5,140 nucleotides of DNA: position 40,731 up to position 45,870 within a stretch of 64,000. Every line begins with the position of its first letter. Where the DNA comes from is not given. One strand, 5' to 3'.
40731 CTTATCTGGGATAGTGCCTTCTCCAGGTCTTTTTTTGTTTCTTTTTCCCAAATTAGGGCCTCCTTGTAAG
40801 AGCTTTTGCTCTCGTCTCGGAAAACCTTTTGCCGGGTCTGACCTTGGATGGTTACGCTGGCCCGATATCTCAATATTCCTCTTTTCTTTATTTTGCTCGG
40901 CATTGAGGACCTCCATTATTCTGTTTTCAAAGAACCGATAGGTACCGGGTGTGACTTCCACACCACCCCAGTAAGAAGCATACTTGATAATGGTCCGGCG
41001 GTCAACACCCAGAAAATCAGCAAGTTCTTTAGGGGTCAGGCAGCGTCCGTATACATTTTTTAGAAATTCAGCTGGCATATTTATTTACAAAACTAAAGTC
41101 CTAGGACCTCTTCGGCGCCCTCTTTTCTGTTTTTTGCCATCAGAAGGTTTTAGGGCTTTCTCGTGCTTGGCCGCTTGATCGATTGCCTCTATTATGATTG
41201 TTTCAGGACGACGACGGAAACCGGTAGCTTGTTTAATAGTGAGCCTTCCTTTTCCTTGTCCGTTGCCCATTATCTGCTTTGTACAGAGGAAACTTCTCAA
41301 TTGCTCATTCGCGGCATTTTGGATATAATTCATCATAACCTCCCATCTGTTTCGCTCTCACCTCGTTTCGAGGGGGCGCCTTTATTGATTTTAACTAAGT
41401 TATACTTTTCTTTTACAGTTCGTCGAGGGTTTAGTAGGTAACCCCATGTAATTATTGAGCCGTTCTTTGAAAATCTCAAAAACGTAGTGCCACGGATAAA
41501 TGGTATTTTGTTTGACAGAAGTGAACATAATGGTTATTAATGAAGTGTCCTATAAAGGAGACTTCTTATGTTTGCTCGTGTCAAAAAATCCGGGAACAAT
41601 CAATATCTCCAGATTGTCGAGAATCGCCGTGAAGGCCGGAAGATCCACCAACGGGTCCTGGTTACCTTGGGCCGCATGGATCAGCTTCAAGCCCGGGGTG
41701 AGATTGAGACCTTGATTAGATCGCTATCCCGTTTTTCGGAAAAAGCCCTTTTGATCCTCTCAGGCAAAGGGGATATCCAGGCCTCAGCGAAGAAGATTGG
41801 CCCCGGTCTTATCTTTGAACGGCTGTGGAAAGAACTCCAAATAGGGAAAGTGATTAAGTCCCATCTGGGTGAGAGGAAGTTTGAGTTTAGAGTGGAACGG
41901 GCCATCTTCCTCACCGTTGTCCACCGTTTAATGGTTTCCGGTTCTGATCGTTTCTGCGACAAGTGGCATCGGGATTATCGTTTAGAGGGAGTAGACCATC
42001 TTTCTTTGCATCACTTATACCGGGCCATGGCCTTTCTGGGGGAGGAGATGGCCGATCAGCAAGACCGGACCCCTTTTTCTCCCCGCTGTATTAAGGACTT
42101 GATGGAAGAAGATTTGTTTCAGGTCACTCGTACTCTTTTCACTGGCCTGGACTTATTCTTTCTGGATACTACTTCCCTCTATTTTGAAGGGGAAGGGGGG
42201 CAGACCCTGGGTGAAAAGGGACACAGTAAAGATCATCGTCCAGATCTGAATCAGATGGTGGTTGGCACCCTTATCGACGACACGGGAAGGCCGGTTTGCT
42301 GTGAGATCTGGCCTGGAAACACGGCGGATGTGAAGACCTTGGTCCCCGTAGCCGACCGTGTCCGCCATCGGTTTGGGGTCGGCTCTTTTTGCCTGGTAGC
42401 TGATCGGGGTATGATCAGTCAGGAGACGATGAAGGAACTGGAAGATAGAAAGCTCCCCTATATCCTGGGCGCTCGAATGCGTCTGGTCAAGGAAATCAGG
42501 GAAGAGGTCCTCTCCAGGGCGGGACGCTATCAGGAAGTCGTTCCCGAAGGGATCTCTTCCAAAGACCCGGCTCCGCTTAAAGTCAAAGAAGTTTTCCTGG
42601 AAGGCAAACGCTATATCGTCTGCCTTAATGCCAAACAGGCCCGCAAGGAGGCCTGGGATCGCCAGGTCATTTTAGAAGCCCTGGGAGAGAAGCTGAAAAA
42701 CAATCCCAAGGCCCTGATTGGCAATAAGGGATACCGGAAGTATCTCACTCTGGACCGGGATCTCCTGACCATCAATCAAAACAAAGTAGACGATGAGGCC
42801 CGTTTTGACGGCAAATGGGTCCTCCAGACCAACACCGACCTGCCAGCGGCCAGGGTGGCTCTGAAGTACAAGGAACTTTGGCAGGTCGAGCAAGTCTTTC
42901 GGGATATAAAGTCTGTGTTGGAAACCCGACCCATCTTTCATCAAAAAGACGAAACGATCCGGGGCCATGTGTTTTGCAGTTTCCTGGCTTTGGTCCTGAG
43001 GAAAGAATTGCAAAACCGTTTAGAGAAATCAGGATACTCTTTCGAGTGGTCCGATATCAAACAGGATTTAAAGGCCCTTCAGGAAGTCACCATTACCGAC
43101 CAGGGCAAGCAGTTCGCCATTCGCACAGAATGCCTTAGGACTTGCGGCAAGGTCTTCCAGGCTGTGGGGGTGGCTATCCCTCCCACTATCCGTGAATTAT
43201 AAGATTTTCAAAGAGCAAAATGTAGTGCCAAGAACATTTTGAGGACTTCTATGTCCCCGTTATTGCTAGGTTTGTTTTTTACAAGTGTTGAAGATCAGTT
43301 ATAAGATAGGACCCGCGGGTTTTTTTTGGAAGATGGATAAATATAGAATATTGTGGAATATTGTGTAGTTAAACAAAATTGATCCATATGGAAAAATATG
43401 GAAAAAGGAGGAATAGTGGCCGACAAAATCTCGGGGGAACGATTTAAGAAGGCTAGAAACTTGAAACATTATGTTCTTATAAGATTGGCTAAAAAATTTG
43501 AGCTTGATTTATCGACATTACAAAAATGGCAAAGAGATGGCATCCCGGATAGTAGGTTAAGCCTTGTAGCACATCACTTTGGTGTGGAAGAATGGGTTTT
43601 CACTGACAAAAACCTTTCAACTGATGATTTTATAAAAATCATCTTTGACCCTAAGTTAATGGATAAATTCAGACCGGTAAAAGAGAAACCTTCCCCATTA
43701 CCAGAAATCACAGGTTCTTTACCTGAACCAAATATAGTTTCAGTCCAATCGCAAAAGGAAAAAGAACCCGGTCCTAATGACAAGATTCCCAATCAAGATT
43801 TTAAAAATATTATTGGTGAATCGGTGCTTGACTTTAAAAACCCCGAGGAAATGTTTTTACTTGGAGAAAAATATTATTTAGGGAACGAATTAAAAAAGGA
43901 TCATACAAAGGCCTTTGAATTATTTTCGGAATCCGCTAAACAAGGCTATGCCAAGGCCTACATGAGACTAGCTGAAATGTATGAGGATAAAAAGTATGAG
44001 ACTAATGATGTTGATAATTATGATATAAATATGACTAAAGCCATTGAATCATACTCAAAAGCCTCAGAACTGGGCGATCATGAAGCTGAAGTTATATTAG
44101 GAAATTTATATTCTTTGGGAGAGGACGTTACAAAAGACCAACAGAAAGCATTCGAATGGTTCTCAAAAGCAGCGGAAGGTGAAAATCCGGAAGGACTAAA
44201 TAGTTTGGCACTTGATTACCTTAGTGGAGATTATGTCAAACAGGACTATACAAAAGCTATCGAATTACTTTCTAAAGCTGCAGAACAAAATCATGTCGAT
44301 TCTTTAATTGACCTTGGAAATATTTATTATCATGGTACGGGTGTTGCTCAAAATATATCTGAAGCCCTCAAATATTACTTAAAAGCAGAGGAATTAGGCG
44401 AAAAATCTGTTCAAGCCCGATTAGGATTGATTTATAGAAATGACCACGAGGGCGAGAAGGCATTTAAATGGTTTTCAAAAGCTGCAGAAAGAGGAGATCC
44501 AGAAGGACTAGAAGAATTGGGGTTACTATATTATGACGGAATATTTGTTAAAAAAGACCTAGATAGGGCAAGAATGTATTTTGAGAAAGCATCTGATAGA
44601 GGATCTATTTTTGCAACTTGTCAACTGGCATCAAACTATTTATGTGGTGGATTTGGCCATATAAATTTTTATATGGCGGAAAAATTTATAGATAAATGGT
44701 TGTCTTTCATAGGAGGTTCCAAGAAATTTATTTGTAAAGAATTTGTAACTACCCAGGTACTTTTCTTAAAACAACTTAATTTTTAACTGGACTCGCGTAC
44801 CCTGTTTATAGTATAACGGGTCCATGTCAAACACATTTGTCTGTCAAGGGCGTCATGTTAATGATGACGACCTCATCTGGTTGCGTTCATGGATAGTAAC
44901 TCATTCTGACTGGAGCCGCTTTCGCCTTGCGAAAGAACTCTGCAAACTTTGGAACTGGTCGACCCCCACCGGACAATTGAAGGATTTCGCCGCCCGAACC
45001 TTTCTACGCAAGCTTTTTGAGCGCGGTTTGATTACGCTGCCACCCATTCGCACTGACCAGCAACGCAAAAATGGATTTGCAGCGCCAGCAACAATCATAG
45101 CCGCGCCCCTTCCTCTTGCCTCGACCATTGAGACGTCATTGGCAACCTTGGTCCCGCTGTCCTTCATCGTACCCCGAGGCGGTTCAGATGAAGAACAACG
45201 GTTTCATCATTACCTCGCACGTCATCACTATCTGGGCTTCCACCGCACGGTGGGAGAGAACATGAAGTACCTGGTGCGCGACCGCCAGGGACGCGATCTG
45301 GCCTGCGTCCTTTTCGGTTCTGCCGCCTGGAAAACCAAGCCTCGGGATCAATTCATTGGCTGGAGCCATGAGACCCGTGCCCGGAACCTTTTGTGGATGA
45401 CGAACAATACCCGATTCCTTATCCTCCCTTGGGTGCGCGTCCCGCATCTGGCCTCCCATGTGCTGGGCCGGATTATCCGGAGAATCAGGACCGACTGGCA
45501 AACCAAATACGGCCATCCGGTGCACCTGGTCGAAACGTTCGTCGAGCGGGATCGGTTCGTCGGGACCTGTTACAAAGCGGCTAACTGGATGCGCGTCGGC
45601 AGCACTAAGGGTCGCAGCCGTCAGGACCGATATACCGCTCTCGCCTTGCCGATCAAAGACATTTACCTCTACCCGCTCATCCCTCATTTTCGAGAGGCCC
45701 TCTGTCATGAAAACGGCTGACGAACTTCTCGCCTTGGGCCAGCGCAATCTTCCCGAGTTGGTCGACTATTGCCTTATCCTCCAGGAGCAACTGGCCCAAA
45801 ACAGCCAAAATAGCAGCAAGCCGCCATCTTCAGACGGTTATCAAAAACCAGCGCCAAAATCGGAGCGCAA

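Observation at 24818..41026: Two 1.38-kb xis-int modules, about 93% identical and in inverted orientation, bracket 13.5 kb of core genes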

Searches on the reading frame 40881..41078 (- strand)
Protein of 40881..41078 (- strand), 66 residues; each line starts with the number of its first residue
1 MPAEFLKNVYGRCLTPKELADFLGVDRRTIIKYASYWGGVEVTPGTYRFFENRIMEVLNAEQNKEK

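Call 33: search_protein_families(library=pfam, max_evalue=1, proteins=[window:40881-41078:-])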
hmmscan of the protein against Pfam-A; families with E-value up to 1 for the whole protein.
seq(66 aa): 11 families
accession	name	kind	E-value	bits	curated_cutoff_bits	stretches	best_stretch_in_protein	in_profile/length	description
PF12728.13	HTH_17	-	7.8e-05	23.3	27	1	14-58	2-47/51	Helix-turn-helix domain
PF08279.18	HTH_11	-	0.0008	19.7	25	1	5-33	8-35/55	HTH domain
PF00376.29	MerR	-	0.0021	18.3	28.2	1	15-48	1-36/38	MerR family regulatory protein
PF01381.28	HTH_3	-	0.023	15.2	23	1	14-33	10-29/55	Helix-turn-helix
PF13551.12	HTH_29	-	0.024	15.2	28.1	1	6-33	5-32/64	Winged helix-turn helix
PF12840.13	HTH_20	-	0.027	14.9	27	1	5-29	9-34/51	Helix-turn-helix domain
PF13384.12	HTH_23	-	0.039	14.2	24.6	1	14-41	18-47/50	Homeodomain-like domain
PF07453.19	NUMOD1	-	0.063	14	22.8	1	17-34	20-37/37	NUMOD1 domain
PF20432.4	Xre-like-HTH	-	0.083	13.6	25.8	1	14-30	24-40/63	Antitoxin Xre-like helix-turn-helix domain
PF07037.17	YfeC-like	-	0.12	13.2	22.9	1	14-34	1-21/122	Transcription regulator YfeC-like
PF13545.12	HTH_Crp_2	-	0.21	12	27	1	14-33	23-42/70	Crp-like helix-turn-helix domain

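Call 75: search_protein_families(library=phrogs, max_evalue=0.01, proteins=[window:40881-41078:-])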
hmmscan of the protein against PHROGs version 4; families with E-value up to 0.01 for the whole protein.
seq(66 aa): 1 family
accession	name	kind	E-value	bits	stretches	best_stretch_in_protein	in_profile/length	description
phrog_66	-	integration and excision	0.0025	18.5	1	12-64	92-146/412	excisionase and transcriptional regulator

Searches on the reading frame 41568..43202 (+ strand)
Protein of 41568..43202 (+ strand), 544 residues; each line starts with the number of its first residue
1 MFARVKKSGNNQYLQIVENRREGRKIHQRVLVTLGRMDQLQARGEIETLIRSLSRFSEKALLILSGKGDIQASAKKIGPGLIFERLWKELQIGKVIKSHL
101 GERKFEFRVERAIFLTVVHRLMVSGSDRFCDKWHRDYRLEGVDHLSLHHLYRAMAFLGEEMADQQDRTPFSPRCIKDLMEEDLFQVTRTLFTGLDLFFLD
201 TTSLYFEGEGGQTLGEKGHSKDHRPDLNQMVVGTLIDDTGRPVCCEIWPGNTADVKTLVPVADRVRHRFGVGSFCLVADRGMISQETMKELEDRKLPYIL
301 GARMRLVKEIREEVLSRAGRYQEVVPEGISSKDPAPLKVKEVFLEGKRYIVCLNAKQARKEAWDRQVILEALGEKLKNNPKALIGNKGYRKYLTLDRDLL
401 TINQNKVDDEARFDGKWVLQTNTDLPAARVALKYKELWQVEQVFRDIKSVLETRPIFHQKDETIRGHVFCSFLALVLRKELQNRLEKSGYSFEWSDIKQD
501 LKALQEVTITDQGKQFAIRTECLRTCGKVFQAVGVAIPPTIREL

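Call 13: search_protein_families(library=pfam, proteins=[window:41568-43202:+])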
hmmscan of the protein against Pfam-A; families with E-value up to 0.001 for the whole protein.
window:41568-43202:+ (544 aa): 1 family
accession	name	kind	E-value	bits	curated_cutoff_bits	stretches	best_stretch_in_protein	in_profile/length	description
PF01609.27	DDE_Tnp_1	-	2.6e-17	63.7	23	1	195-477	5-200/200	Transposase DDE domain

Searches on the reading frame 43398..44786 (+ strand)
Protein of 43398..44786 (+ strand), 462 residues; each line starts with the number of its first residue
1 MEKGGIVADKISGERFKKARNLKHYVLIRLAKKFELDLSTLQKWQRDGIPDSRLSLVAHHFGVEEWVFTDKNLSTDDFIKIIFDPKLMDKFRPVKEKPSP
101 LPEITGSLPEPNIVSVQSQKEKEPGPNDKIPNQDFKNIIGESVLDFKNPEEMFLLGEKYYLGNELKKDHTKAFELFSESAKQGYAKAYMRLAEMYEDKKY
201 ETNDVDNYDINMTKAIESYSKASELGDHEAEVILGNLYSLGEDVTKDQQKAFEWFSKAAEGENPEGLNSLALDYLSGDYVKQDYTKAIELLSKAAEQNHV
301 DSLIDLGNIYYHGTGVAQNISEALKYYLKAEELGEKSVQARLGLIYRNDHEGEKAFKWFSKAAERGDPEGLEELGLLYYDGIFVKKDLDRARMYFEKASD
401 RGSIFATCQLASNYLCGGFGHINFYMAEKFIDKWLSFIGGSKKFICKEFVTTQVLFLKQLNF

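Call 13: search_protein_families(library=pfam, proteins=[window:43398-44786:+])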
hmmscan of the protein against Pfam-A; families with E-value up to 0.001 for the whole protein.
window:43398-44786:+ (462 aa): 2 families
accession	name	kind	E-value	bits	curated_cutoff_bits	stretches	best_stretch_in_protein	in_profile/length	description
PF08238.18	Sel1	-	7.7e-46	153.3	30.7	5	229-261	2-34/36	Sel1 repeat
PF00515.34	TPR_1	-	0.00048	20.3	27.8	0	341-364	6-29/34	Tetratricopeptide repeat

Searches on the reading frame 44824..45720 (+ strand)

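Call 13: search_protein_families(library=pfam, proteins=[window:44824-45720:+])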
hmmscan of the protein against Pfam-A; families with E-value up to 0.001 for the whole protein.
window:44824-45720:+ (298 aa): 1 family
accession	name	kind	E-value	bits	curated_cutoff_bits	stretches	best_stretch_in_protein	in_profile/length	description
PF14236.12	DruA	-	2.3e-36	125.9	27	1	122-273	59-229/297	Druantia protein DruA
